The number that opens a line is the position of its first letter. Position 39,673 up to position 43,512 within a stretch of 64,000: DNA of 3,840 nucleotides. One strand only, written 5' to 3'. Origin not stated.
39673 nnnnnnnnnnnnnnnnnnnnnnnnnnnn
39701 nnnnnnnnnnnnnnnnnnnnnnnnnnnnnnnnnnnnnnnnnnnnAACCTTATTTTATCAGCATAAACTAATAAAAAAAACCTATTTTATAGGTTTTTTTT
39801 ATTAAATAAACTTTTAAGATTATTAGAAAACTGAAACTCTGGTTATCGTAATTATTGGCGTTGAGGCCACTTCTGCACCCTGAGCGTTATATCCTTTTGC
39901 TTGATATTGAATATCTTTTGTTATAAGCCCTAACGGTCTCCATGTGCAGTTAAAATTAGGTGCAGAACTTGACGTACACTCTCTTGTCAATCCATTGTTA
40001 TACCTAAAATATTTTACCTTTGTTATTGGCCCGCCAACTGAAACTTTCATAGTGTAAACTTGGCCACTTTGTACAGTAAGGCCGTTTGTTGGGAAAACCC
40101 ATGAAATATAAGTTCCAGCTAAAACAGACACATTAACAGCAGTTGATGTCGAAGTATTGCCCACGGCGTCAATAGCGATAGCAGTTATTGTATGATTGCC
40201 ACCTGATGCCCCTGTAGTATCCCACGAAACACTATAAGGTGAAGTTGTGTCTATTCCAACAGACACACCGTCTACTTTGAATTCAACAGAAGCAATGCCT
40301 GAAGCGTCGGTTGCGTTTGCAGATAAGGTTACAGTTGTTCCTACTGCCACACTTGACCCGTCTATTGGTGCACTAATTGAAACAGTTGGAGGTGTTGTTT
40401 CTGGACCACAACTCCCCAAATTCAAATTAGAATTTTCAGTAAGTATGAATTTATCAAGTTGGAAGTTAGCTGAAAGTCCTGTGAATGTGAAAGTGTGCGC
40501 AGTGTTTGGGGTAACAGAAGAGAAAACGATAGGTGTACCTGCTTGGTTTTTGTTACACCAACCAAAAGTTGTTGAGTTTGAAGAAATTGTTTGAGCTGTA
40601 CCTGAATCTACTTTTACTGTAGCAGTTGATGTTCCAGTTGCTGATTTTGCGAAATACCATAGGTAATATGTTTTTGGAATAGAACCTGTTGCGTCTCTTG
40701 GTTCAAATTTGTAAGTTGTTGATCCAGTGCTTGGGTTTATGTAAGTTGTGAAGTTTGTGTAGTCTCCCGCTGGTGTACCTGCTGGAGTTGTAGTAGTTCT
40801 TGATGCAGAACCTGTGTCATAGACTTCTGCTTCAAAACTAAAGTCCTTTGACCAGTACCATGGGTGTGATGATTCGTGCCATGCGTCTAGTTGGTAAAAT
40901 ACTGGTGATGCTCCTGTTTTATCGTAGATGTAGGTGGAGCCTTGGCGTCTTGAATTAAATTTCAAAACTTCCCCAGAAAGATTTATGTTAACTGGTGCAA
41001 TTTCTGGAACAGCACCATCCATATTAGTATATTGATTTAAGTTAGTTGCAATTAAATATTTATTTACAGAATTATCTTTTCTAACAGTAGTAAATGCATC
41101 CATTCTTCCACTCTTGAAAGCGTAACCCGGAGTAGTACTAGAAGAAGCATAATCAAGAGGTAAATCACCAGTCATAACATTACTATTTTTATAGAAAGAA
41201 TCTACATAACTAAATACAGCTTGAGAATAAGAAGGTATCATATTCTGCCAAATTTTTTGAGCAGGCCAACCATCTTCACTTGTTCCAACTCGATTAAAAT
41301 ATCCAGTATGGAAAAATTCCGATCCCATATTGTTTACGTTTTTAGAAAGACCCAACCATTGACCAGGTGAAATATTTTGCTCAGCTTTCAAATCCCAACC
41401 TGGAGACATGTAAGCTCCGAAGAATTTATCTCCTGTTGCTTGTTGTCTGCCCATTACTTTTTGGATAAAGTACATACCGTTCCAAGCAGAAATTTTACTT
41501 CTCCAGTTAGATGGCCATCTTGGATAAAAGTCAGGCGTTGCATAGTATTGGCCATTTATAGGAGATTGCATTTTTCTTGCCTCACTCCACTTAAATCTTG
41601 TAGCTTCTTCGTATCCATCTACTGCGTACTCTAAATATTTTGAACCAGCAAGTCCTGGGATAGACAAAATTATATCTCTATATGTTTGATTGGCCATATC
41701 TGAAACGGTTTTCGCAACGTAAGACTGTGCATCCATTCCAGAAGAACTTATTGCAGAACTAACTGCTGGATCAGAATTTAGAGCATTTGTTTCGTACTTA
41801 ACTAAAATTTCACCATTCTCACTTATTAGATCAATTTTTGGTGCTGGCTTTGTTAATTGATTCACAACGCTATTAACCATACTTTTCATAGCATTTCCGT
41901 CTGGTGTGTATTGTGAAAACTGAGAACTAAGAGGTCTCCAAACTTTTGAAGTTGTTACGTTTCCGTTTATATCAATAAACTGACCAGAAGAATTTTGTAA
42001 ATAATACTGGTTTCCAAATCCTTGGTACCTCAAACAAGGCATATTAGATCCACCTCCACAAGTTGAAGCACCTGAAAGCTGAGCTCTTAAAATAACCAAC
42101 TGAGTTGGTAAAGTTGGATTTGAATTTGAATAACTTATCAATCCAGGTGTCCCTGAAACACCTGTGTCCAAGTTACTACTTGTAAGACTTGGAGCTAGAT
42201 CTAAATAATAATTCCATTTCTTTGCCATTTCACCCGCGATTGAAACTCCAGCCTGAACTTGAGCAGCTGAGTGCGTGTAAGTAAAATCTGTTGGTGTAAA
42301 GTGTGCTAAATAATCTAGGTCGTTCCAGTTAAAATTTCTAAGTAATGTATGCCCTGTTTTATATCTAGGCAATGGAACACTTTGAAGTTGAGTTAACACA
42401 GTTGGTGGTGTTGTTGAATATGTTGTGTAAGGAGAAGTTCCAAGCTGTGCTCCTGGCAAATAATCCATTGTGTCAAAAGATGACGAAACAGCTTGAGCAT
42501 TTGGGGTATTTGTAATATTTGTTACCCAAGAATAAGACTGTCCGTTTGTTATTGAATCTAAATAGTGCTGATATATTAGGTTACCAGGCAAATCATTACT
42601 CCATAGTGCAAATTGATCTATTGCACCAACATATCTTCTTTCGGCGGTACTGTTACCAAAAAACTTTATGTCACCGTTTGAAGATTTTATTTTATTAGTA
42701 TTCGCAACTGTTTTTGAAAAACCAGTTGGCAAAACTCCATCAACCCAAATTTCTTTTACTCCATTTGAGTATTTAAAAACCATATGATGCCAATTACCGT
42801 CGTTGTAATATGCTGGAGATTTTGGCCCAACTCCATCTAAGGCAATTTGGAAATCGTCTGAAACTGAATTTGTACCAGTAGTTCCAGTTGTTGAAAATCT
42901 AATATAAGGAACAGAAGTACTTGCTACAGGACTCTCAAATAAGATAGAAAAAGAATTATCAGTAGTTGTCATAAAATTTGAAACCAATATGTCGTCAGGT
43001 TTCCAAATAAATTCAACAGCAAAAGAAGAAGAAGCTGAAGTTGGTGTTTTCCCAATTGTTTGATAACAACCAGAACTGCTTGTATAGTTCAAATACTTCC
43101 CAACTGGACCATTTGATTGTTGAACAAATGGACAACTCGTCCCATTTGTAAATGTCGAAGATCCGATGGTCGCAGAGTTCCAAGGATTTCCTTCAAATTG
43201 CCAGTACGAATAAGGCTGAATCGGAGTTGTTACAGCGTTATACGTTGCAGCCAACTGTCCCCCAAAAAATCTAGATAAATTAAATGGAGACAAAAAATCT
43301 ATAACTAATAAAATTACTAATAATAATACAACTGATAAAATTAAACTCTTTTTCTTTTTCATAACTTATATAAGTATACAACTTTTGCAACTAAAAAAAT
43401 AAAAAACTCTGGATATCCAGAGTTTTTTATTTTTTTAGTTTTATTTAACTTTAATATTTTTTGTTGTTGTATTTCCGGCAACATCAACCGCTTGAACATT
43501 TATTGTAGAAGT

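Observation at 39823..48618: Tandem giant adhesin-like paralogs sharing a 520-bp perfectly identical block: recent gene conversion between surface-protein genes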

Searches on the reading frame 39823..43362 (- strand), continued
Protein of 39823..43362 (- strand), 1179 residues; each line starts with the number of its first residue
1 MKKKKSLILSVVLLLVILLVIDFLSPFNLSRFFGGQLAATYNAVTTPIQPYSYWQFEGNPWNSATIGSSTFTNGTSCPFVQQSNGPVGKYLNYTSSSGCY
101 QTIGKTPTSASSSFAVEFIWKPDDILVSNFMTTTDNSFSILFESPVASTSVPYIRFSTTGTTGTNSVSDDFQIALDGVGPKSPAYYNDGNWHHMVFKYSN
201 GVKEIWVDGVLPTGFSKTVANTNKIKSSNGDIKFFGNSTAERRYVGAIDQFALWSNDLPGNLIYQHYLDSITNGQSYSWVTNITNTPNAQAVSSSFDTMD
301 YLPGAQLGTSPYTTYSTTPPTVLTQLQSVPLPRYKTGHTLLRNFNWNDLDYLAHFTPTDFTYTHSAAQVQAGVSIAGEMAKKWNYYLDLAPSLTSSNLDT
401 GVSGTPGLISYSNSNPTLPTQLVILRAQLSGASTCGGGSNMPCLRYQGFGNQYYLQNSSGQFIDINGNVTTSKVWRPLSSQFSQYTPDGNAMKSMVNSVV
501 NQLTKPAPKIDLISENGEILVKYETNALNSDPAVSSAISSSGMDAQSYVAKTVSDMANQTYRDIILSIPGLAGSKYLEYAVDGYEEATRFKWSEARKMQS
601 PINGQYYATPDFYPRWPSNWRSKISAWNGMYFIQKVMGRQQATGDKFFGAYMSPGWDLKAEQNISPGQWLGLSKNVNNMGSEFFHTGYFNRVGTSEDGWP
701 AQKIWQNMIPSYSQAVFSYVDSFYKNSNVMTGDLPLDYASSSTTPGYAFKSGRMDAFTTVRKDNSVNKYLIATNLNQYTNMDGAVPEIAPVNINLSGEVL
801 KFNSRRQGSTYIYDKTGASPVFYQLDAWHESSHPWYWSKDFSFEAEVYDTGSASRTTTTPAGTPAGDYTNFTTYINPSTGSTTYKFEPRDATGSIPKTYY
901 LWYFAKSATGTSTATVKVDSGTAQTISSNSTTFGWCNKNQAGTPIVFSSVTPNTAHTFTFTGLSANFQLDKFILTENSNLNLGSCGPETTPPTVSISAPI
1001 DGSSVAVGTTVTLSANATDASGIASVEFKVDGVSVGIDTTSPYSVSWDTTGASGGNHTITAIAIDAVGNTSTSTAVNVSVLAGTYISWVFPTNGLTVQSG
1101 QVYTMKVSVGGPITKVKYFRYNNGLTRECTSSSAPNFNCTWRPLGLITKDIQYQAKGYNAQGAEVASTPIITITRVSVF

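Call 73: find_encoding_contigs(protein=P0046, flank=10000, max_places=3)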
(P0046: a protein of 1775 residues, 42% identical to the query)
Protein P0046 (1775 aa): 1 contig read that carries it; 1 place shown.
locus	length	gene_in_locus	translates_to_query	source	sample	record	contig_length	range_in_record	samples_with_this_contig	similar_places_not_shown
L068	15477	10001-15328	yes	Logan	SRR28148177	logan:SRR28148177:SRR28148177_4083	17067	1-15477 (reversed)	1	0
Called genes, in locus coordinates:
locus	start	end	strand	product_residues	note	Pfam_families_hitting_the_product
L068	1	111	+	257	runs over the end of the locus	-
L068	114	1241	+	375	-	PF01098:FTSW_RODA_SPOVE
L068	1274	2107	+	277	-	PF00763:THF_DHG_CYH, PF02882:THF_DHG_CYH_C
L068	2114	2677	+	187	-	PF01569:PAP2, PF22778:VCPO_2nd (faint), PF14360:PAP2_C (weak)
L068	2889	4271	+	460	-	PF21760:SecD_1st, PF22599:SecDF_P1_head, PF03176:MMPL (weak), PF02355:SecD_SecF_C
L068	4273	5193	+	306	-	PF02355:SecD_SecF_C, PF03176:MMPL (weak)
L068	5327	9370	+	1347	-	PF17957:Big_7, PF00041:fn3 (weak)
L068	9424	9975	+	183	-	PF04011:LemA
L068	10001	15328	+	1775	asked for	PF17957:Big_7 (weak), PF00041:fn3 (weak)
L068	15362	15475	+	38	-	?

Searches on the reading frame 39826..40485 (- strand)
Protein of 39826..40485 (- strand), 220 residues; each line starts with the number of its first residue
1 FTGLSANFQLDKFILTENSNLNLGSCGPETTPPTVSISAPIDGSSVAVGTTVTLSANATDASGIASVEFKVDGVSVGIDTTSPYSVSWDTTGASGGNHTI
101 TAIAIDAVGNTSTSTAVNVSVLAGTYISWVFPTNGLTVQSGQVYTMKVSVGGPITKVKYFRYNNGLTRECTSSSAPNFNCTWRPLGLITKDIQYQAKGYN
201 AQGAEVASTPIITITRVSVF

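Call 80: find_homologous_proteins(query=window:39826-40485:-, max_evalue=1e-20)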
Query window:39826-40485:- (220 aa): 34 proteins with E <= 1e-20 among 1360 candidates.
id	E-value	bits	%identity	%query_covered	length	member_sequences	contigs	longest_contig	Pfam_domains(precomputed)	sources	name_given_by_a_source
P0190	7.1e-51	191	56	42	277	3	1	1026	PF17957.8,PF13750.13,PF19077.7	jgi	jgi:hypothetical protein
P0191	6.9e-47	178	50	36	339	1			PF17957.8,PF13750.13,PF19077.7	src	-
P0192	8.0e-47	177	39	70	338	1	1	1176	PF17957.8,PF13750.13,PF06832.19,PF19077.7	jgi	jgi:hypothetical protein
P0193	2.1e-46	176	54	42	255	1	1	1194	PF17957.8,PF13750.13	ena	-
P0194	2.0e-45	173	50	36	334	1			PF17957.8,PF13750.13,PF06832.19,PF19077.7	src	-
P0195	6.2e-45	171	48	42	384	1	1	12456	PF17957.8,PF13750.13,PF06832.19,PF19077.7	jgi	jgi:hypothetical protein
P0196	6.2e-43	165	48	42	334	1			PF17957.8,PF13750.13,PF19077.7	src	-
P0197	1.2e-40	157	56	40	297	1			PF17957.8,PF13750.13,PF19077.7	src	-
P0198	1.5e-39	154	39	86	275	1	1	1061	PF27332.1,PF02494.23,PF17957.8,PF13750.13,PF16355.12,PF19077.7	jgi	jgi:hypothetical protein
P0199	2.0e-39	153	50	42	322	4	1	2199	PF17957.8,PF13750.13,PF06832.19,PF19077.7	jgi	-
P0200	1.1e-38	151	49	53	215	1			PF17957.8,PF13750.13,PF16355.12,PF06832.19,PF19077.7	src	-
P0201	7.5e-38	148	41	83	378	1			PF17957.8,PF13385.14,PF13750.13,PF06832.19,PF19077.7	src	-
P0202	3.5e-37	146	49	37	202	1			PF17957.8,PF13750.13,PF19077.7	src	-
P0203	1.3e-36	144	36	74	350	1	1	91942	PF07495.20,PF00801.27,PF17957.8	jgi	jgi:hypothetical protein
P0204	4.9e-33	132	57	37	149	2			PF17957.8,PF13750.13,PF06832.19,PF19077.7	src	-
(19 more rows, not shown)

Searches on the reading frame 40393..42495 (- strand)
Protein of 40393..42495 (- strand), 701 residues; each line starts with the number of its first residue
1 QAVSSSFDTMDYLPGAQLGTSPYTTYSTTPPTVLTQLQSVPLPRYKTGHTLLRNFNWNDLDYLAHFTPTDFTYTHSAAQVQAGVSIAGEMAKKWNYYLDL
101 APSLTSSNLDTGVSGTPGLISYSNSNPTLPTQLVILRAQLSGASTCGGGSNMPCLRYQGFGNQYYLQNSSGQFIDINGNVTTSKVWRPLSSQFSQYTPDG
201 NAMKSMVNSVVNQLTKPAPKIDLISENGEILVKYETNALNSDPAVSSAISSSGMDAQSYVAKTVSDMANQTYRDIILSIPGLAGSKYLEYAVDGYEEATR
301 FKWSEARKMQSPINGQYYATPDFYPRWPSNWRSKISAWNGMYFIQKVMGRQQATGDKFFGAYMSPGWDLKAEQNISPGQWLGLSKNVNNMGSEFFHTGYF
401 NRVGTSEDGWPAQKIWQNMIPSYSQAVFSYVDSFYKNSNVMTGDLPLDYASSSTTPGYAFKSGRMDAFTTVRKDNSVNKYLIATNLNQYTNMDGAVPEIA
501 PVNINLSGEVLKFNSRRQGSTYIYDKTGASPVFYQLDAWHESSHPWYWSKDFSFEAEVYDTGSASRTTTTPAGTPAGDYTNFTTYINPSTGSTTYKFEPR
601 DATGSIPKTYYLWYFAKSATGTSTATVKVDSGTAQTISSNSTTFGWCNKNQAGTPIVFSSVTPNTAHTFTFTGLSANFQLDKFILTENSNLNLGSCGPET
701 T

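Call 49: search_solved_structures(query=A2, max_evalue=1)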
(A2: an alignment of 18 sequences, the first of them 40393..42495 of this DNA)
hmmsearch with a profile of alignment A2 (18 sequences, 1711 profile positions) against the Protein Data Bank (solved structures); distinct sequences matched with E-value up to 1: 80 (the best 60 are shown).
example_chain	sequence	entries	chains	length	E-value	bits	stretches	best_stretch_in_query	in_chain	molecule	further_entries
9flp_A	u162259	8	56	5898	3.6e-199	667.5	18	943-1201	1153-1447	The grappling hook protein A in the bacterium Aureispira sp. CCB-QB1 | The grappling hook protein A (GhpA) in the bacterium Aureispira sp. CCB-QB1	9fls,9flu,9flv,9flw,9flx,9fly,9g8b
9ncf_S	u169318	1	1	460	3.8e-17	64.1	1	940-1226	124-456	Immunoglobulin-like domain protein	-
8g4l_bm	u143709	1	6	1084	2.4e-09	38.2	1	1463-1562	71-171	Titin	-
6mfa_A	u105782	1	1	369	8.6e-09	36.4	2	1487-1593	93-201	Fibronectin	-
1tdq_A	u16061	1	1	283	2.8e-07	31.4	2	1495-1611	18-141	Tenascin-R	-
1qr4_A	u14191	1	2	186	6.7e-07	30.1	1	1461-1571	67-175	PROTEIN (TENASCIN)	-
9ot8_A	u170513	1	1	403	6.8e-07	30.1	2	1495-1565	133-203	FN3con-9 - FN3con-41 fusion,Galectin-3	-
1fnh_A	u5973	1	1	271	1.5e-05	25.7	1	1500-1563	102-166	PROTEIN (FIBRONECTIN)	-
3r8q_A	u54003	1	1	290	1.6e-05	25.6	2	1500-1563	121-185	Fibronectin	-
3shs_A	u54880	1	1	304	3.9e-05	24.3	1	1085-1234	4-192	Hoc head outer capsid protein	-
5i99_A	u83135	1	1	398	4e-05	24.2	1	1455-1563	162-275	Contactin-3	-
3tes_A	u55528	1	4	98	5.5e-05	23.8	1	1494-1578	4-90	Tencon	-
5j7k_A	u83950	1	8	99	6e-05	23.7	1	1495-1565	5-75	FN3con-a-lys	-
4m6a_A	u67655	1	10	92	9.4e-05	23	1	1494-1578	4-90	Tencon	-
4u3h_A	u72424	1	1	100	0.00011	22.8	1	1495-1567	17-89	FN3con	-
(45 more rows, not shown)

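Call 53: predict_structure(alignment_id=A2)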
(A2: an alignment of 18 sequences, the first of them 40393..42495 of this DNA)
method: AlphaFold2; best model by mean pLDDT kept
length: 701 residues; sequences in the alignment: 18
mean_pLDDT: 80.1   pTM: 0.87
mean pLDDT of the five models: 80.1, 79.0, 78.6, 77.0, 75.3
residues with pLDDT >= 90: 226; 70-90: 331; 50-70: 78; < 50: 66
segments of 3 or more residues with pLDDT < 50: 1-4, 20-26, 68-70, 105-111, 139-157, 401-409, 444-454, 698-701
pLDDT, mean of each block of 10 residues (from residue 1): 56 67 53 83 86 87 61 69 90 92 48 74 94 72 35 46 91 91 85 83 88 94 79 84 96 93 90 92 93 72 90 92 85 81 84 88 77 81 93 84 44 74 92 89 52 53 81 93 90 84 89 93 92 88 74 61 75 93 80 80 76 89 88 88 88 85 85 83 86 64 32
secondary structure, 60 per line:
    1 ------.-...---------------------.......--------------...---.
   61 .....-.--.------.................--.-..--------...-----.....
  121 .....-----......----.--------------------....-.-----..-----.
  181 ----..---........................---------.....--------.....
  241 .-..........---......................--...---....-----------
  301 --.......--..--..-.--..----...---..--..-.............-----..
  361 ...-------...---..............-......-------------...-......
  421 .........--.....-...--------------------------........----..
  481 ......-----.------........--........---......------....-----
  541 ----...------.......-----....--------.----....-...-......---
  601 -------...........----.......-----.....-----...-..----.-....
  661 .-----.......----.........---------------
elements in order (helices of 4 or more, strands of 3 or more residues): H33-39 E54-56 H60-65 H77-93 H116-125 E131-136 H190-213 E223-227 H236-241 H243-252 H256-277 E286-289 H303-309 H341-353 E359-363 H377-390 E392-397 H415-429 H432-436 E438-440 E467-474 E479-486 E499-506 E509-516 E520-525 E532-535 E554-557 E566-569 E583-586 E592-597 E608-618 E623-629 E635-639 E645-647 E657-661 E667-673 E678-686

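Call 56: fold_search(model_id=the predicted structure, library=pdb)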
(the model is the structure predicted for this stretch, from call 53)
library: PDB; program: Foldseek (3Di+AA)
matches with E <= 10: 1238; with E <= 0.001: 108
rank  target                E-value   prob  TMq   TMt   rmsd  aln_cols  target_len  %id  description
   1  4qaw_D                3.6e-10  1.00  0.27  0.34  17.0       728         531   10  Structure of modular Xyn30D from Paenibacillus barcinonensis (released 2014-10-08)
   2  4qaw_E                7.9e-10  1.00  0.29  0.36  16.4       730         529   10  Structure of modular Xyn30D from Paenibacillus barcinonensis (released 2014-10-08)
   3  4qaw_C                7.9e-10  1.00  0.27  0.33  16.8       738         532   10  Structure of modular Xyn30D from Paenibacillus barcinonensis (released 2014-10-08)
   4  4qaw_A                1.8e-09  1.00  0.24  0.29  17.8       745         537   11  Structure of modular Xyn30D from Paenibacillus barcinonensis (released 2014-10-08)
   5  4qaw_H                3.1e-09  1.00  0.28  0.34  16.8       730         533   10  Structure of modular Xyn30D from Paenibacillus barcinonensis (released 2014-10-08)
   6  4qaw_B                9.9e-09  1.00  0.28  0.35  16.9       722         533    9  Structure of modular Xyn30D from Paenibacillus barcinonensis (released 2014-10-08)
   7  3a21_B                3.2e-07  1.00  0.25  0.28  19.7       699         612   12  Crystal Structure of Streptomyces avermitilis beta-L-Arabinopyranosidase (released 2009-07-14)
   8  5a57                  3.8e-07  0.99  0.19  0.14  21.3       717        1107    8  The structure of GH101 from Streptococcus pneumoniae TIGR4 in complex with PUGT (released 2015-09-02)
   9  5a56_A                5.1e-07  0.99  0.18  0.13  20.1       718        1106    9  The structure of GH101 from Streptococcus pneumoniae TIGR4 in complex with 1-O-methyl-T-antigen (released 2015-09-02)
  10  3a21_A                1.1e-06  1.00  0.28  0.31  19.1       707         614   10  Crystal Structure of Streptomyces avermitilis beta-L-Arabinopyranosidase (released 2009-07-14)
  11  5a59_A                1.4e-06  0.99  0.21  0.15  20.6       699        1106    8  The structure of GH101 E796Q mutant from Streptococcus pneumoniae TIGR4 in complex with T-antigen (released 2015-09-02)
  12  5a58_A                2.4e-06  0.99  0.20  0.15  20.2       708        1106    9  The structure of GH101 D764N mutant from Streptococcus pneumoniae TIGR4 in complex with serinyl T-antigen (released 2015-09-02)
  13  7bys_A                3.2e-06  1.00  0.13  0.21  15.0       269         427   12  Crystal structure of exo-beta-1,3-galactanase from Phanerochaete chrysosporium Pc1,3Gal43A apo form (released 2020-11-04)
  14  6nps_A                4.5e-06  1.00  0.14  0.10  18.1       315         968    9  Crystal structure of GH115 enzyme AxyAgu115A from Amphibacillus xylanus (released 2020-07-15)
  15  7byx_A                6.0e-06  1.00  0.13  0.20  14.8       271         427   12  Crystal structure of exo-beta-1,3-galactanase from Phanerochaete chrysosporium Pc1,3Gal43A E208A with beta-1,3-galacto (released 2020-11-04)
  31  2cdp_C                5.0e-05  1.00  0.14  0.63   4.5       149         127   15  Structure of a CBM6 in complex with neoagarohexaose (released 2006-02-08)
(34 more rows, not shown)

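Call 78: search_protein_families(library=pfam, alignment_id=A2, max_evalue=1)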
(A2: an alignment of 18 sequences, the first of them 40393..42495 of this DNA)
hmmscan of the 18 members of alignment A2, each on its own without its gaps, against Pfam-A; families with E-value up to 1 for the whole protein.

A. member 1, window:40393-42495:- (701 aa): 0 families

B. families by the number of members that match (of 18 scanned): 50 families (the first 25 are shown)
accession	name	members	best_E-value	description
PF00041.27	fn3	11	2e-17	Fibronectin type III domain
PF18962.6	Por_Secre_tail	11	1.5e-11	Secretion system C-terminal sorting domain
PF25059.1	FN3_DSCAM-DSCAML_C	7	6.7e-10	DSCAM/DSCAML C-terminal Fn3-like domain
PF00801.26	PKD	7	3.2e-09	PKD domain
PF24312.1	Ig-like_POM152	7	0.00026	Nucleoporin POM152, Ig-like domain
PF13895.12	Ig_2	6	2e-13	Immunoglobulin domain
PF19076.6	CshA_repeat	6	0.00023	Surface adhesin CshA repetitive domain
PF19081.6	Ig_7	5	1.6e-07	Ig-like domain CHU_C associated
PF18981.6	InlK_D3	5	0.0087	Internalin K domain (D3/D4)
PF25788.1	Ig_Rha78A_N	4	9.5e-08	Rha78A-like, N-terminal immunoglobulin domain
PF16656.11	Pur_ac_phosph_N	4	5.2e-07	Purple acid Phosphatase, N-terminal domain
PF06832.18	BiPBP_C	4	7.6e-06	Penicillin-Binding Protein C-terminus Family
PF07679.22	I-set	4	0.021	Immunoglobulin I-set domain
PF13385.13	Laminin_G_3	2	1.1e-09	Concanavalin A-like lectin/glucanases superfamily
PF08329.16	ChitinaseA_N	2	1.2e-07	Chitinase A, N-terminal domain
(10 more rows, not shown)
